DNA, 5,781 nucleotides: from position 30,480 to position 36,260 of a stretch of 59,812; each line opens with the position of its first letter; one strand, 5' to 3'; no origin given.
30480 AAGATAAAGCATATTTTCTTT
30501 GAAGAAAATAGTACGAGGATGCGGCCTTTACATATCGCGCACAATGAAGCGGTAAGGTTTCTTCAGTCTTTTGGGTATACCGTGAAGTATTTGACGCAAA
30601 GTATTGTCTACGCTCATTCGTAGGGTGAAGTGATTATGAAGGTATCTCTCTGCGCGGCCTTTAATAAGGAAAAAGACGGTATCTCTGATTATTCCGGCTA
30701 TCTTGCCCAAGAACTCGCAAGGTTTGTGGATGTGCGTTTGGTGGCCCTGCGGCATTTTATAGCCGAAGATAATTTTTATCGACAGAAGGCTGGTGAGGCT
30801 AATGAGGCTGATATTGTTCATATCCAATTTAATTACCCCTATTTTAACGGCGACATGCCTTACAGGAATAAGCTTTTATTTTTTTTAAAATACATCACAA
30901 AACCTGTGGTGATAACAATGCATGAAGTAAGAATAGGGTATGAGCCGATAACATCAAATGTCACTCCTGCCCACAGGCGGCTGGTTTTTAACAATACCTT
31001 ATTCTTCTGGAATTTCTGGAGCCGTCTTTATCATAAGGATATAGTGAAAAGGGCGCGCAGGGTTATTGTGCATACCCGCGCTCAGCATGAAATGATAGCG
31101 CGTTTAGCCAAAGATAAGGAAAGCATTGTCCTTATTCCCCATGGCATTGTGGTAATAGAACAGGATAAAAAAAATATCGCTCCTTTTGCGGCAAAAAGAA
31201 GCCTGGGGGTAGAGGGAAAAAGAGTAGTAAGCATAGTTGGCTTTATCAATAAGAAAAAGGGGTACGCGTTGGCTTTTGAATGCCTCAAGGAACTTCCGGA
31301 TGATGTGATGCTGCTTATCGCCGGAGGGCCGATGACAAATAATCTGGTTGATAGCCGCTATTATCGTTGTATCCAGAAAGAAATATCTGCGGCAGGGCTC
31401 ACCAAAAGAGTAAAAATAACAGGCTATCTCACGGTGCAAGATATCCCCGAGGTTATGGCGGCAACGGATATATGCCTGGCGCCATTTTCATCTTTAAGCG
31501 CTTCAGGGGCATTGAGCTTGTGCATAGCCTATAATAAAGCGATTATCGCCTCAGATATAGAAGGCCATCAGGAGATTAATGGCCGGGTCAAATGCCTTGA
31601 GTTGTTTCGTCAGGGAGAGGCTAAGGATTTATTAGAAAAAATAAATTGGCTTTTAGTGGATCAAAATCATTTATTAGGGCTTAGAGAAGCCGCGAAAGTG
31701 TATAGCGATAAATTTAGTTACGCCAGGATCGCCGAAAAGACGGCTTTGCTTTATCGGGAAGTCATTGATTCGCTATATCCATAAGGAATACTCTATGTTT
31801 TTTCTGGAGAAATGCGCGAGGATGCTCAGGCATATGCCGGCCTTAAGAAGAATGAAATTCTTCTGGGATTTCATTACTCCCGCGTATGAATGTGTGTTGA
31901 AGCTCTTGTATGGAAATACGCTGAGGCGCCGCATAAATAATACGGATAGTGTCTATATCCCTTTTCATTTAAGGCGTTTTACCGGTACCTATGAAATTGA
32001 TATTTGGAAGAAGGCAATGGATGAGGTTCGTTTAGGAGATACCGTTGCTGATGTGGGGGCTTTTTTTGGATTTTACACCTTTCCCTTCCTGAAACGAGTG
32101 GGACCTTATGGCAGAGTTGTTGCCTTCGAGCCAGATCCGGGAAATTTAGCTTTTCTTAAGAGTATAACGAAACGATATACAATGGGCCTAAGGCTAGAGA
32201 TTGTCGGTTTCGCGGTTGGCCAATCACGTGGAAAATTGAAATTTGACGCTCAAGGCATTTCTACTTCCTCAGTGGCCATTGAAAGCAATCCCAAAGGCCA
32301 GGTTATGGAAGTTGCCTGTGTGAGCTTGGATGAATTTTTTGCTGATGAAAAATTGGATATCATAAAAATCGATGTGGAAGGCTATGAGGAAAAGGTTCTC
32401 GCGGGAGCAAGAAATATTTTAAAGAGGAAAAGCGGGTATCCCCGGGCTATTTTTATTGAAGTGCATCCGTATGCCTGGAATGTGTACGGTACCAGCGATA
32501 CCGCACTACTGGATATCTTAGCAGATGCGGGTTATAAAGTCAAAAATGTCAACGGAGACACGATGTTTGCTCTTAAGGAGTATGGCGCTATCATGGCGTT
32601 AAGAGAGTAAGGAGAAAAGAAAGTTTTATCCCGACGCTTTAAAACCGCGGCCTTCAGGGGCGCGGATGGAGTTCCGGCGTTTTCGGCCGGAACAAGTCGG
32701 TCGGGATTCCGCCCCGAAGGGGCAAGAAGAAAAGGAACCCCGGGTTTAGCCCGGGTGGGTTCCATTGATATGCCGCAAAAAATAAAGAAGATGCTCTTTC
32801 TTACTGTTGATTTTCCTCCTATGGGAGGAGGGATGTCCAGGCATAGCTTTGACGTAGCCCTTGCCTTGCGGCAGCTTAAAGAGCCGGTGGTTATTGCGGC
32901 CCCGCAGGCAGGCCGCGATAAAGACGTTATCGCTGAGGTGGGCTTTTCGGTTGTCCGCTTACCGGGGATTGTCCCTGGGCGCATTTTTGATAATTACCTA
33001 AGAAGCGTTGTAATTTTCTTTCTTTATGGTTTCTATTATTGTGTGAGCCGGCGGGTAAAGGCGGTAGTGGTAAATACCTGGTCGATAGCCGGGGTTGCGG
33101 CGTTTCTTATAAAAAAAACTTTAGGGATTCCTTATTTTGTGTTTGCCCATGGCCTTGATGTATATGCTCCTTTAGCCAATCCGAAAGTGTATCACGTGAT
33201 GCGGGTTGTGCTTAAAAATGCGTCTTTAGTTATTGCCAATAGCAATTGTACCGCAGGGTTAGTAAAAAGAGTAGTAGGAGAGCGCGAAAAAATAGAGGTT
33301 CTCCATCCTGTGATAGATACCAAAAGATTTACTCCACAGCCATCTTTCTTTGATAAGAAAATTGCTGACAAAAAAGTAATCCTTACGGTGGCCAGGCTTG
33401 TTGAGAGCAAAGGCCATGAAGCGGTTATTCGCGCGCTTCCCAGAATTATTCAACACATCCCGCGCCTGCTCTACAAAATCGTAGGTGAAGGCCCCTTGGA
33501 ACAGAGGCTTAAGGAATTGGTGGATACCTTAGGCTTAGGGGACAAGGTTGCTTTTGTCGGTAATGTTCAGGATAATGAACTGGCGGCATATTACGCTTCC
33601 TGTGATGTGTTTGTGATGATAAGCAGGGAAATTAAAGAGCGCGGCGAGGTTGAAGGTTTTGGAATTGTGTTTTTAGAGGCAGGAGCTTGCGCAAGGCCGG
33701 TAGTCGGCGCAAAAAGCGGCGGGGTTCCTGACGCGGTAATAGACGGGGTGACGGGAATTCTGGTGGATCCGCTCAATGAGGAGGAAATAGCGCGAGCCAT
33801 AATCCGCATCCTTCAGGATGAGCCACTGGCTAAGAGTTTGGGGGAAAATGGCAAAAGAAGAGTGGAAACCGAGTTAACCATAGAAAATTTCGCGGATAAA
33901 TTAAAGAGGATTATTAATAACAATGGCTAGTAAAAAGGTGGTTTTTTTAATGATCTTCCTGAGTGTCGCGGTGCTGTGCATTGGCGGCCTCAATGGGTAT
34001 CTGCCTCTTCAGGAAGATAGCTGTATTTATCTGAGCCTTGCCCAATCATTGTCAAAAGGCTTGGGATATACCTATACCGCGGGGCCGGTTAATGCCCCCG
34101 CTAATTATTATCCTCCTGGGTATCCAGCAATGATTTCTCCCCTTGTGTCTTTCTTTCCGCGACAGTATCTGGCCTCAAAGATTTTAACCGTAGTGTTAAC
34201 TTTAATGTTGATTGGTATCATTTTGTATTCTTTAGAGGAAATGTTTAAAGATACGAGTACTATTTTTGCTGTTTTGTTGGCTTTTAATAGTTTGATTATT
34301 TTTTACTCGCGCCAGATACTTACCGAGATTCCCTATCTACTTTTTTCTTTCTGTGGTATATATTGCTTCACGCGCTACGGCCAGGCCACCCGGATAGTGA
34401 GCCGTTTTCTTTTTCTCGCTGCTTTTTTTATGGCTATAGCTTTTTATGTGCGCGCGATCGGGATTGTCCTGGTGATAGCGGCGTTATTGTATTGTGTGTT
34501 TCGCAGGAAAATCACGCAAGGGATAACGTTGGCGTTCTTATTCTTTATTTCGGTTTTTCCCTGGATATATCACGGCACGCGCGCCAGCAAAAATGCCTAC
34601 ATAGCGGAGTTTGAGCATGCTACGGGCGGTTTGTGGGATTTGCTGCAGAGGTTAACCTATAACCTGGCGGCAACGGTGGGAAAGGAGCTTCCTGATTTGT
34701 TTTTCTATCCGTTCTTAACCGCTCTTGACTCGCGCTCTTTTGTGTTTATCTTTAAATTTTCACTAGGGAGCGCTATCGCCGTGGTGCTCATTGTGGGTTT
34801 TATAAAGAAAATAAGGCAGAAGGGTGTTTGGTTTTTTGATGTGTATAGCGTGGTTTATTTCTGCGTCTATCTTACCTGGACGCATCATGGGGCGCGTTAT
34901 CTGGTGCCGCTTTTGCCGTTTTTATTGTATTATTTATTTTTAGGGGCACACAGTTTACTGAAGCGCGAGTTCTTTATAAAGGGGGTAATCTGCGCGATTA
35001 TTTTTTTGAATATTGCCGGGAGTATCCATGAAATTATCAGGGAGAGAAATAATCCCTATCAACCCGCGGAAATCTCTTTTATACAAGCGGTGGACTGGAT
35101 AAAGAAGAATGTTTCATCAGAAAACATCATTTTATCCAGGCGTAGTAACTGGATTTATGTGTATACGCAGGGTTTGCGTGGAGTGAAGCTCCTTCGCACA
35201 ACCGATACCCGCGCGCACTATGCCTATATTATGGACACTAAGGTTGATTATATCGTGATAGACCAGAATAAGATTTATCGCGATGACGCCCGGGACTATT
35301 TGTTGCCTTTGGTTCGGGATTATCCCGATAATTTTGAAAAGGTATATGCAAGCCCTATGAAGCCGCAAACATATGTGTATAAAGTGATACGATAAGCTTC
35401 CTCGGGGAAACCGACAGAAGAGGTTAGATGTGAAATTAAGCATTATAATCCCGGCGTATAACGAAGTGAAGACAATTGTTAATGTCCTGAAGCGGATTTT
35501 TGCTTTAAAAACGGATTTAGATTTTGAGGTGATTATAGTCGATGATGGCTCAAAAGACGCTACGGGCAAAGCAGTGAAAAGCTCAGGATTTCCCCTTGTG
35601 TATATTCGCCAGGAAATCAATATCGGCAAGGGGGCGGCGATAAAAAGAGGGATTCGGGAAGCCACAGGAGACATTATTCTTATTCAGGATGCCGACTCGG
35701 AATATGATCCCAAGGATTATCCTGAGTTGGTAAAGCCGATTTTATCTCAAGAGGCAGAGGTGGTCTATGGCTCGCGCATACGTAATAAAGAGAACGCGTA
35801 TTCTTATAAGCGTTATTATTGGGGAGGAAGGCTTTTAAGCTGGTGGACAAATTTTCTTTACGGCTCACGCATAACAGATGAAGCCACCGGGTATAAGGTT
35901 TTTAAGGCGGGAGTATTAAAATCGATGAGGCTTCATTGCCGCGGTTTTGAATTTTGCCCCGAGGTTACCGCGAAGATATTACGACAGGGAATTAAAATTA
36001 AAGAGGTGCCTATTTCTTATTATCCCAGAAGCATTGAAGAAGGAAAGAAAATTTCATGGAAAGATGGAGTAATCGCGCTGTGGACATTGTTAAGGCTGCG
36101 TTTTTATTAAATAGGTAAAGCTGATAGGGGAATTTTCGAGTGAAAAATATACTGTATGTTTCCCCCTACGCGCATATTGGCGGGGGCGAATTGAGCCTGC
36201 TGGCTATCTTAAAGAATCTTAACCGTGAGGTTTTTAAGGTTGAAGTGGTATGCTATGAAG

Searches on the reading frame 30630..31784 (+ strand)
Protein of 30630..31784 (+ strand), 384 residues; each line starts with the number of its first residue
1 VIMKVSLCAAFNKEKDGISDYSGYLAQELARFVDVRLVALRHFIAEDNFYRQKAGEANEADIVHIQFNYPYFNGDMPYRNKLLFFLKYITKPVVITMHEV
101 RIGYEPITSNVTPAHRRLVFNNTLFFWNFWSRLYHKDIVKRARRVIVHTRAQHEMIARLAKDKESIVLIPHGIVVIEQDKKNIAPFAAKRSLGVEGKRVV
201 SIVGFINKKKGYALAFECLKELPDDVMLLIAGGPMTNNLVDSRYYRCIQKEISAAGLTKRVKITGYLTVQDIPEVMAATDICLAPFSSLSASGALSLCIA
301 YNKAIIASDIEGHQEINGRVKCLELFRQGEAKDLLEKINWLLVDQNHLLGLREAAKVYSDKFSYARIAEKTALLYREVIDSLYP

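Call 64: search_protein_families(library=pfam, proteins=[window:30630-31784:+], max_evalue=0.00001)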
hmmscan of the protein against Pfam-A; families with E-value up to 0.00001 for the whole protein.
window:30630-31784:+ (384 aa): 2 families
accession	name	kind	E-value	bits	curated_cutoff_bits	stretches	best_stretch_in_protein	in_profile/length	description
PF00534.26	Glycos_transf_1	-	1.6e-16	60.7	26.4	1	193-356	10-170/172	Glycosyl transferases group 1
PF13692.12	Glyco_trans_1_4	-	1.2e-12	48.7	27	1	198-343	2-141/142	Glycosyl transferases group 1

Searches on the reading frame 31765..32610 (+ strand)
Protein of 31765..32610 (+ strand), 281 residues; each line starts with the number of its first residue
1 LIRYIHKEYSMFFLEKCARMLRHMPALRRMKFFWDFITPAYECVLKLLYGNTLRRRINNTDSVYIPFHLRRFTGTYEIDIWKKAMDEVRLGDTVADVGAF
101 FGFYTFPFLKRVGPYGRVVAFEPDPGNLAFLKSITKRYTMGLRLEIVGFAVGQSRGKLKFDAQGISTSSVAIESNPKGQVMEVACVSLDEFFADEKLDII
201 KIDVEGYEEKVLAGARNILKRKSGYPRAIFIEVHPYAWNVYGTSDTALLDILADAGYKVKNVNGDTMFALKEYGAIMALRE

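Call 64: search_protein_families(library=pfam, proteins=[window:31765-32610:+], max_evalue=0.00001)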
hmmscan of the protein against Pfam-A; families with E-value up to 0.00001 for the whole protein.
window:31765-32610:+ (281 aa): 1 family
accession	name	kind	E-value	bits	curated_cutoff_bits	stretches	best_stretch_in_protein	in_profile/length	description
PF05050.19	Methyltransf_21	-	2.2e-21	77.2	22.7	1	96-259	1-173/173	Methyltransferase FkbM domain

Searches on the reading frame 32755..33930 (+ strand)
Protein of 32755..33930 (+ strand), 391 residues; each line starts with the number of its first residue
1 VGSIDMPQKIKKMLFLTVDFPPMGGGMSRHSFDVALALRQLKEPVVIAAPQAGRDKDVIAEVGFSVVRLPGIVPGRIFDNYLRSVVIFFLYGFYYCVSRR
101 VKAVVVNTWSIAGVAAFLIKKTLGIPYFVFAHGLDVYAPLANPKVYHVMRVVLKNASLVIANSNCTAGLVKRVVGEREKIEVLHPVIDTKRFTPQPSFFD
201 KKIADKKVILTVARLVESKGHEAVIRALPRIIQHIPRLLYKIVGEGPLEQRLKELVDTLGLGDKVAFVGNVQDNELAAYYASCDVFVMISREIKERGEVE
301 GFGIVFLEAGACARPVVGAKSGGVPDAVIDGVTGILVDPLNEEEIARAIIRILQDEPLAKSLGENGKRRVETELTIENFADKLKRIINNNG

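Call 64: search_protein_families(library=pfam, proteins=[window:32755-33930:+], max_evalue=0.00001)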
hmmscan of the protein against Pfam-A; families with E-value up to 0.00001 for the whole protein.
window:32755-33930:+ (391 aa): 5 families
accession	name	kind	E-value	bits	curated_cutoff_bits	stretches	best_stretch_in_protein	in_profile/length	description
PF00534.26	Glycos_transf_1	-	1.2e-44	152.3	26.4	1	202-369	10-172/172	Glycosyl transferases group 1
PF13692.12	Glyco_trans_1_4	-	9.6e-36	123.6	27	1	207-355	2-142/142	Glycosyl transferases group 1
PF13579.12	Glyco_trans_4_4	-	4.7e-16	60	29.7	1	25-184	1-156/158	Glycosyl transferase 4-like domain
PF13439.12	Glyco_transf_4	-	2.6e-15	57.3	28.5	1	25-191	2-170/170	Glycosyltransferase Family 4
PF13524.12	Glyco_trans_1_2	-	1.1e-09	38.9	25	1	234-383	8-142/144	Glycosyl transferase-like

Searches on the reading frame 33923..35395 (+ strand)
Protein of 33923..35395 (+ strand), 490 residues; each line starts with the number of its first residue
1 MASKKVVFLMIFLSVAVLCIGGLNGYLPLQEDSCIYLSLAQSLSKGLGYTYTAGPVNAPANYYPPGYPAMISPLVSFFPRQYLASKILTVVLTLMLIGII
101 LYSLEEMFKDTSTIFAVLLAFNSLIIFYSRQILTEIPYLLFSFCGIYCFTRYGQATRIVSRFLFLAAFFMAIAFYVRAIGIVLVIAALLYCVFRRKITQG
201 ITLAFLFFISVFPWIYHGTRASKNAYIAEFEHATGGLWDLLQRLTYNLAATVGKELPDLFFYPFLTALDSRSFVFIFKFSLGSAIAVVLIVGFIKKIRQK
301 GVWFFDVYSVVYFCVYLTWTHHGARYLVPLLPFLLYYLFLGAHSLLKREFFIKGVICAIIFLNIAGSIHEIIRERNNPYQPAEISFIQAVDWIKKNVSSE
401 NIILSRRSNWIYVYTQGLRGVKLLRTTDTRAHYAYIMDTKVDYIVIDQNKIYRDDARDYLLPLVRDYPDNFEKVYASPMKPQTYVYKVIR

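Call 8: search_protein_families(library=ncbifam, proteins=[window:33923-35395:+], max_evalue=0.00001)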
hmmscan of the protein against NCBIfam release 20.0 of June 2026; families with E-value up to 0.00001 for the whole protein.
window:33923-35395:+ (490 aa): 0 families

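Call 64: search_protein_families(library=pfam, proteins=[window:33923-35395:+], max_evalue=0.00001)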
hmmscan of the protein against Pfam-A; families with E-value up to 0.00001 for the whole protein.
window:33923-35395:+ (490 aa): 2 families
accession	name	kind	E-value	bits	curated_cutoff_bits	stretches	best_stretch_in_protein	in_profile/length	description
PF13231.12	PMT_2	-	3.1e-08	34.4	26.1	1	64-216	3-159/160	Dolichyl-phosphate-mannose-protein mannosyltransferase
PF02366.24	PMT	-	4.5e-06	26.8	22.7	1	85-194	88-199/245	Dolichyl-phosphate-mannose-protein mannosyltransferase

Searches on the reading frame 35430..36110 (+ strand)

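Call 64: search_protein_families(library=pfam, proteins=[window:35430-36110:+], max_evalue=0.00001)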
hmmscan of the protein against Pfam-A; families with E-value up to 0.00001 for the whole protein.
window:35430-36110:+ (226 aa): 3 families
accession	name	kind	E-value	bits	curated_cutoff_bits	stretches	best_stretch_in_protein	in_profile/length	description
PF00535.33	Glycos_transf_2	-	6.7e-35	120.9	23.3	1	4-148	1-141/168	Glycosyl transferase family 2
PF13641.12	Glyco_tranf_2_3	-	1.9e-07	31.8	27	1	3-116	3-123/230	Glycosyltransferase like family 2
PF10111.15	Glyco_tranf_2_2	-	2.8e-06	27.5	27.3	1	4-102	1-104/276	Glycosyltransferase like family 2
